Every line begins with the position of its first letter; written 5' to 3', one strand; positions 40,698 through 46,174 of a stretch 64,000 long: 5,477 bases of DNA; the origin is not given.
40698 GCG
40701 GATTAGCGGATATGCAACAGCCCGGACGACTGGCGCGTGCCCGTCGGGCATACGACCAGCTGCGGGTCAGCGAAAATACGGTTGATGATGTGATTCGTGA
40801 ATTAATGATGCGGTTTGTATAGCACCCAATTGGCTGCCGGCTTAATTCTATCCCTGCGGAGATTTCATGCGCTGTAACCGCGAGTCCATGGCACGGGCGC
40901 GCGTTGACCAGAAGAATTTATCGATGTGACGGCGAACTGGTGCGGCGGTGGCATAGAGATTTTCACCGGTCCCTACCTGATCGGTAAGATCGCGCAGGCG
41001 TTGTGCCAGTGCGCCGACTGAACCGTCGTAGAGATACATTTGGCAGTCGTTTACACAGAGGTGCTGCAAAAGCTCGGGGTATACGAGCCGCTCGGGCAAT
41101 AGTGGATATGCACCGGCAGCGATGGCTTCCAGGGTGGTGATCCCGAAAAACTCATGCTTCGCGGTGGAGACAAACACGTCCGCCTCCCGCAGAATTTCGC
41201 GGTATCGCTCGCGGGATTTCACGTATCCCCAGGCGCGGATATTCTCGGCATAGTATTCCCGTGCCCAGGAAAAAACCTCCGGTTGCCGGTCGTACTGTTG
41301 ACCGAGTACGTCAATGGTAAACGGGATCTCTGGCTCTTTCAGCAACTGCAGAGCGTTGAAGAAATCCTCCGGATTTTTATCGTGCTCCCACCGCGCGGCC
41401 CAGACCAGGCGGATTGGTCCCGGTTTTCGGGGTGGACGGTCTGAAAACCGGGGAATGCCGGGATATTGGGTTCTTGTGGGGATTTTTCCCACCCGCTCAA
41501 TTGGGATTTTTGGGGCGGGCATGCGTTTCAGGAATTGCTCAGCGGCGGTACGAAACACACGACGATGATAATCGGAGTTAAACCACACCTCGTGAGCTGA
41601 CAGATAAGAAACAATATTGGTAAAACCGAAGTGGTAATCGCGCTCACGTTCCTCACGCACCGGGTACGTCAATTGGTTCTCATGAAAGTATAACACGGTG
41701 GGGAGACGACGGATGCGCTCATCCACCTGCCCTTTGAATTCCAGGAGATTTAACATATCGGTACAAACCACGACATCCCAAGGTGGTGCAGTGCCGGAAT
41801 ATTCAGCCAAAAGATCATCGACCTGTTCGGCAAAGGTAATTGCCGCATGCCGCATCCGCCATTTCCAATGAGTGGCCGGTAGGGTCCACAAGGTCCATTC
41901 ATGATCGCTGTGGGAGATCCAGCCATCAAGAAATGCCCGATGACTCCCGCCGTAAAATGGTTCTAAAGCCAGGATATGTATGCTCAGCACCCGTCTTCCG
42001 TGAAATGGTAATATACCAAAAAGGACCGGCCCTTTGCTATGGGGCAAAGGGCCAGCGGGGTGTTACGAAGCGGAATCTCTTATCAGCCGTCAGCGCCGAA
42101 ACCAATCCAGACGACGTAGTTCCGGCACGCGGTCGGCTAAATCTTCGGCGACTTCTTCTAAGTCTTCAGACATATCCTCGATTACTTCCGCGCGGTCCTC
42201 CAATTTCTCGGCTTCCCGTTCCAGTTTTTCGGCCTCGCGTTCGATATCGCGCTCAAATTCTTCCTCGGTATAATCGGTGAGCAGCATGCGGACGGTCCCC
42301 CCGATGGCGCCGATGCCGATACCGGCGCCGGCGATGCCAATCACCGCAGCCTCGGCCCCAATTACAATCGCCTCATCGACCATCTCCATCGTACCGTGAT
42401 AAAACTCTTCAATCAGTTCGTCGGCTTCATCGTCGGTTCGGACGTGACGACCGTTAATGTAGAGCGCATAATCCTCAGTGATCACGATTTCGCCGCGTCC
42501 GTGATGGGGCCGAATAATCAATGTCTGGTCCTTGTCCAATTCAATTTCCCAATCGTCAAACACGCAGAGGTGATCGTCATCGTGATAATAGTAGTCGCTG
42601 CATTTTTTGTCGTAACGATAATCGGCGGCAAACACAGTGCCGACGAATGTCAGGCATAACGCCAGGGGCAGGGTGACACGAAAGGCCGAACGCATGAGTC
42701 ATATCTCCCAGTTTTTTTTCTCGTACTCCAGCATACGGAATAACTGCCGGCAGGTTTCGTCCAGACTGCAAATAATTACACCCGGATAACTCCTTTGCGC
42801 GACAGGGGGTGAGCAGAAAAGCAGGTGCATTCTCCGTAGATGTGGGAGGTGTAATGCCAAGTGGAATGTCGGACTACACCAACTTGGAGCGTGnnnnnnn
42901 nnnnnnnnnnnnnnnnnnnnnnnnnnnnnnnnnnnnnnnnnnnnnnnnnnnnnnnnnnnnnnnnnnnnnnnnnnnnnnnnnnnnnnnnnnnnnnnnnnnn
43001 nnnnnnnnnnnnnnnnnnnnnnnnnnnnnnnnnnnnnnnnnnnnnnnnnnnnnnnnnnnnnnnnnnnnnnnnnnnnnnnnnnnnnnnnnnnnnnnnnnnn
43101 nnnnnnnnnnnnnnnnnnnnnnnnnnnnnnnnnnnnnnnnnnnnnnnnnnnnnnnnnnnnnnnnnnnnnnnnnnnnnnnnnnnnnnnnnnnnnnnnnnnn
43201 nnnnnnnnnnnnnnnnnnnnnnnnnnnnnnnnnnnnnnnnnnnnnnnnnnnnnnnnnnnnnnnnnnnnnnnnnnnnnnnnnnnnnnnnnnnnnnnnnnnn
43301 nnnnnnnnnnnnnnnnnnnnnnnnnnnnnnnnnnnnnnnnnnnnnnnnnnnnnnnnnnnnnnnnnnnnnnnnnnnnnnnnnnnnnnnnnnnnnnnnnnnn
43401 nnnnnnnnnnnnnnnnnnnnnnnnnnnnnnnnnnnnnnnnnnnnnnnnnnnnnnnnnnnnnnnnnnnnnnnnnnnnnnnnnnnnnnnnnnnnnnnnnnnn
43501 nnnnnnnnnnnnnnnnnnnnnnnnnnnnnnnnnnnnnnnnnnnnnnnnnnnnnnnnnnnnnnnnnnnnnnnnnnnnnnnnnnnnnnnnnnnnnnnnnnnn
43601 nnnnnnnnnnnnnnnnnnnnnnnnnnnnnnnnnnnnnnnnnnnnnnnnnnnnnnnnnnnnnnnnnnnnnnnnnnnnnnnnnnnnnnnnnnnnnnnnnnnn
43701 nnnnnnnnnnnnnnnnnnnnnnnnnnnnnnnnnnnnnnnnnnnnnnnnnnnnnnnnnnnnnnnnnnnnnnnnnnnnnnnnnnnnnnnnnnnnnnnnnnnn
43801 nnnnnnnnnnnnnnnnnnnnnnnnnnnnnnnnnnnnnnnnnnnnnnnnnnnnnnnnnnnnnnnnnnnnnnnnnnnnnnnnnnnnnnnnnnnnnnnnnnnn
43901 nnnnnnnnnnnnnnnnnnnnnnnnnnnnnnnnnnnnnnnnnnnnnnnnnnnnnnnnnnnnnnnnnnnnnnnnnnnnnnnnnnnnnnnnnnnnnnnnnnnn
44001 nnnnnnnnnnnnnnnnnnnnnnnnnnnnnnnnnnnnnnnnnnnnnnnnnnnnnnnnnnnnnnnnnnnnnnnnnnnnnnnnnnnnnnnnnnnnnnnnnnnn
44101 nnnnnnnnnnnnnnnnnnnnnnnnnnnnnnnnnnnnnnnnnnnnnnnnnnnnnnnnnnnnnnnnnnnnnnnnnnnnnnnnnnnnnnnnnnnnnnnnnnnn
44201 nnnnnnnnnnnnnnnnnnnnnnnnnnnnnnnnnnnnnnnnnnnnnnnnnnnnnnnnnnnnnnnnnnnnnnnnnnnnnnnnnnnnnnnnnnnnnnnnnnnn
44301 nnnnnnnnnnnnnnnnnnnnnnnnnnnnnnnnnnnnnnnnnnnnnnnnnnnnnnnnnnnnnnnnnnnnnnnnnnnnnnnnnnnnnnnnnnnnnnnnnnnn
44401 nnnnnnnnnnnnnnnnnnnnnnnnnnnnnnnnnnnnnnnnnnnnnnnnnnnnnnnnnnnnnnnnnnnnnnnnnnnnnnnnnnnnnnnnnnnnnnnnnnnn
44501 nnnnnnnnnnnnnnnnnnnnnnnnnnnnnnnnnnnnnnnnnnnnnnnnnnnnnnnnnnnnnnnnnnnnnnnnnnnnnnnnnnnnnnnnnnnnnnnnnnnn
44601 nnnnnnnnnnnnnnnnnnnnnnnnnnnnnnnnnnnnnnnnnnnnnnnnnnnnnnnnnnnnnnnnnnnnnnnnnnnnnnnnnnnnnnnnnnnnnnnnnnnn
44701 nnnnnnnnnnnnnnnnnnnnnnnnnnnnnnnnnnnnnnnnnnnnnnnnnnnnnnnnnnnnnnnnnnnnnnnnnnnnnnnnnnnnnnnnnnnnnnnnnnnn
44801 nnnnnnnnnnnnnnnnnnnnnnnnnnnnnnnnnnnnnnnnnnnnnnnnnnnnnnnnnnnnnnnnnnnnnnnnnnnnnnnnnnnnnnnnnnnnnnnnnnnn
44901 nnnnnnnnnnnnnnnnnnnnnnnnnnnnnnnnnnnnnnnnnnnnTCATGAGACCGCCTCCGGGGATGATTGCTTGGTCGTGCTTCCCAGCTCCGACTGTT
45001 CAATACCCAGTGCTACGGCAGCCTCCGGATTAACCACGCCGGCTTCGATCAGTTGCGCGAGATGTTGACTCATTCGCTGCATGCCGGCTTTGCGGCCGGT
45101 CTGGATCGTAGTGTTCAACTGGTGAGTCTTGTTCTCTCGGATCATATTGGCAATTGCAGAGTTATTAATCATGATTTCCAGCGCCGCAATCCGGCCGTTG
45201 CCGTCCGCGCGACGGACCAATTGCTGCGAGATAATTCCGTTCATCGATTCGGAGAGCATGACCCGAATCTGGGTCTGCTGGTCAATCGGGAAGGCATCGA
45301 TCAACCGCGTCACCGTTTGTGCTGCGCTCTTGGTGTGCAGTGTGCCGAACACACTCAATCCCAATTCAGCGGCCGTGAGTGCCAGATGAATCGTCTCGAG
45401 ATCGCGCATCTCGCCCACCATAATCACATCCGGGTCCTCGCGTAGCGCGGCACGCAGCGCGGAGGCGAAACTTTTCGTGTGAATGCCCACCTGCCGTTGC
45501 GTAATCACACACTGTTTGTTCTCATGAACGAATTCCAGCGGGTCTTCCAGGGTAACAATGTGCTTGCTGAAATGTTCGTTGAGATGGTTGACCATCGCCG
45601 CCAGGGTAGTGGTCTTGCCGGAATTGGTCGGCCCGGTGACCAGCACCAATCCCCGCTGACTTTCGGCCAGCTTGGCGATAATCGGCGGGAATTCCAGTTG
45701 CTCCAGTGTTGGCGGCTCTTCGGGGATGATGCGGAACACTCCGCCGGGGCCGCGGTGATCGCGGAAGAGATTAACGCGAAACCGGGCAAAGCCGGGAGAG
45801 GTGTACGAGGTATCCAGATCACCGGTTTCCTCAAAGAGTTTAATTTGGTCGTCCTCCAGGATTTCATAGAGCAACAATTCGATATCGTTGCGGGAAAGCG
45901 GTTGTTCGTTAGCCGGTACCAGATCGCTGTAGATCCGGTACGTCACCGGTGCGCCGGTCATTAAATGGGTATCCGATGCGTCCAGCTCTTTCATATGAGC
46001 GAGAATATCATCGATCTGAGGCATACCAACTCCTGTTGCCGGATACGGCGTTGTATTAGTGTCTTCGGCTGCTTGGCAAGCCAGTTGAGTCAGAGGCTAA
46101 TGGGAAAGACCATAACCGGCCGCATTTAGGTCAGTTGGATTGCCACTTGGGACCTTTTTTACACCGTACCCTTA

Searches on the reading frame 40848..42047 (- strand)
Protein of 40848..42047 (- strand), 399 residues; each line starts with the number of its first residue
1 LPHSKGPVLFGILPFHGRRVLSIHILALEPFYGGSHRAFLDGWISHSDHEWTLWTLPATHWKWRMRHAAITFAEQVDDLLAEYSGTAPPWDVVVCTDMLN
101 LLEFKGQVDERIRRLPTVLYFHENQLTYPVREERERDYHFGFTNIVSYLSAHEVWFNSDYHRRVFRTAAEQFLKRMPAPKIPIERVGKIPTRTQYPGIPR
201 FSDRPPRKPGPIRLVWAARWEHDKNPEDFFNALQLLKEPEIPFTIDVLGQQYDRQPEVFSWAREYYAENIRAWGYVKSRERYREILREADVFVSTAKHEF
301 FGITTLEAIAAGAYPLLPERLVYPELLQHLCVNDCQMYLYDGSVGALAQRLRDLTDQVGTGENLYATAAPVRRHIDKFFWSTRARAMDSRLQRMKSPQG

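Call 13: search_protein_families(library=pfam, proteins=[window:40848-42047:-], max_evalue=0.001)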
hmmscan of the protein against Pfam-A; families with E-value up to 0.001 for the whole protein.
window:40848-42047:- (399 aa): 4 families
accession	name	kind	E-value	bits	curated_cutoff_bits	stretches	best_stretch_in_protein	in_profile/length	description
PF12038.13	QTMAN_N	-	2.8e-52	177.4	25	1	25-180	2-149/168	tRNA-queuosine alpha-mannosyltransferase N-terminal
PF00534.26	Glycos_transf_1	-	2.7e-12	47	26.4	1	206-354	10-155/172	Glycosyl transferases group 1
PF13692.12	Glyco_trans_1_4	-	2.1e-10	41.4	27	1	213-354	3-139/142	Glycosyl transferases group 1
PF20706.3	GT4-conflict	-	1.6e-07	31.1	26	1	196-313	179-306/385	Family 4 Glycosyltransferase in conflict systems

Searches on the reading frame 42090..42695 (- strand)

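Call 13: search_protein_families(library=pfam, proteins=[window:42090-42695:-], max_evalue=0.001)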
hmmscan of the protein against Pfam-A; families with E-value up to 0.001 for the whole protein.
window:42090-42695:- (201 aa): 2 families
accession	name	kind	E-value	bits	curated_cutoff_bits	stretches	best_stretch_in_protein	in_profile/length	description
PF11101.13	DUF2884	-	5.3e-09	36.5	30.6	1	50-120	8-76/228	Protein of unknown function (DUF2884)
PF12732.12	YtxH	-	0.0002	22.2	37.5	1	124-190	4-66/71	YtxH-like protein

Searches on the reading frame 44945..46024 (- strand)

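Call 14: search_protein_families(library=pfam, proteins=[window:44945-46024:-], max_evalue=0.001)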
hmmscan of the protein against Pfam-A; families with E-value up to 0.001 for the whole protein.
window:44945-46024:- (359 aa): 5 families
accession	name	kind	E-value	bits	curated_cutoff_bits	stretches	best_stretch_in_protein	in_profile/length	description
PF00437.27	T2SSE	-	3.1e-46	158.2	24.9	1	115-328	133-332/370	Type II/IV secretion system protein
PF13401.12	AAA_22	-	0.0001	23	27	1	122-169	3-33/130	AAA domain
PF13173.12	AAA_14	-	0.00014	22.3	27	0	125-171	3-49/129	AAA domain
PF13604.12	AAA_30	-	0.00054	20.2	27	1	116-211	10-102/191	AAA domain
PF13191.12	AAA_16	-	0.00075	20.5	32.6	0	120-159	20-63/167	AAA ATPase domain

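Call 84: search_protein_families(library=ncbifam, proteins=[window:44945-46024:-], max_evalue=0.001)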
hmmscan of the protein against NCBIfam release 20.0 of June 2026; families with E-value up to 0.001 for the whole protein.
window:44945-46024:- (359 aa): 20 families
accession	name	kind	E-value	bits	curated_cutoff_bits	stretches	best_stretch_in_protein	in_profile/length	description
TIGR01420.1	pilT_fam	subfamily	1.3e-134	448.8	319.1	1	4-343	2-341/343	PilT/PilU family type 4a pilus ATPase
TIGR02524.1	dot_icm_DotB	equivalog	9.8e-48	163.2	463.3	1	4-331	6-345/358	Dot/Icm type IV secretion system ATPase DotB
TIGR02533.1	type_II_gspE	equivalog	1.4e-42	146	630.25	1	118-272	237-381/486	type II secretion system ATPase GspE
TIGR02525.1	plasmid_TraJ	equivalog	1.3e-41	142.8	368.3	1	8-332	16-359/372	plasmid transfer ATPase TraJ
TIGR02538.1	type_IV_pilB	equivalog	1.1e-37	129.9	675.65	1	123-272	315-454/564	type IV-A pilus assembly ATPase PilB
NF041000.1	ATPase_ComGA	equivalog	6.9e-37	126.9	300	1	96-271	97-266/267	competence type IV pilus ATPase ComGA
NF007755.0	PRK10436.1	equivalog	4.9e-35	121.1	617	1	116-272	212-357/465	type II secretion system protein GspE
NF053534.1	T4PilAsmATPsTfpB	equivalog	3.7e-32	111.5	850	1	118-272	330-474/584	type IV pilus assembly ATPase TfpB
NF058587.1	archaellum_moto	equivalog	7.4e-17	61.3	550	1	127-248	278-399/527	archaellum flagellar ATPase motor FlaI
TIGR02782.1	TrbB_P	equivalog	2e-15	56.9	304.55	1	122-280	135-288/303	P-type conjugative transfer ATPase TrbB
TIGR02788.1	VirB11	equivalog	5.7e-13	48.6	249.95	1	119-243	139-264/308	P-type DNA transfer ATPase VirB11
TIGR03819.1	heli_sec_ATPase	hypoth_equivalog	9.4e-13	48.1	373.15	1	122-241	176-297/340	TadA family conjugal transfer-associated ATPase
NF010469.0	PRK13894.1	subfamily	7.3e-11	42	508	1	123-262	148-287/320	conjugal transfer ATPase TrbB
NF010407.0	PRK13833.1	subfamily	8.6e-10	38.5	499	1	120-274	140-292/323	conjugal transfer protein TrbB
NF053672.1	bindosome_BasE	exception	7.3e-09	34.9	1000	1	126-253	272-400/512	bindosome assembly system ATPase subunit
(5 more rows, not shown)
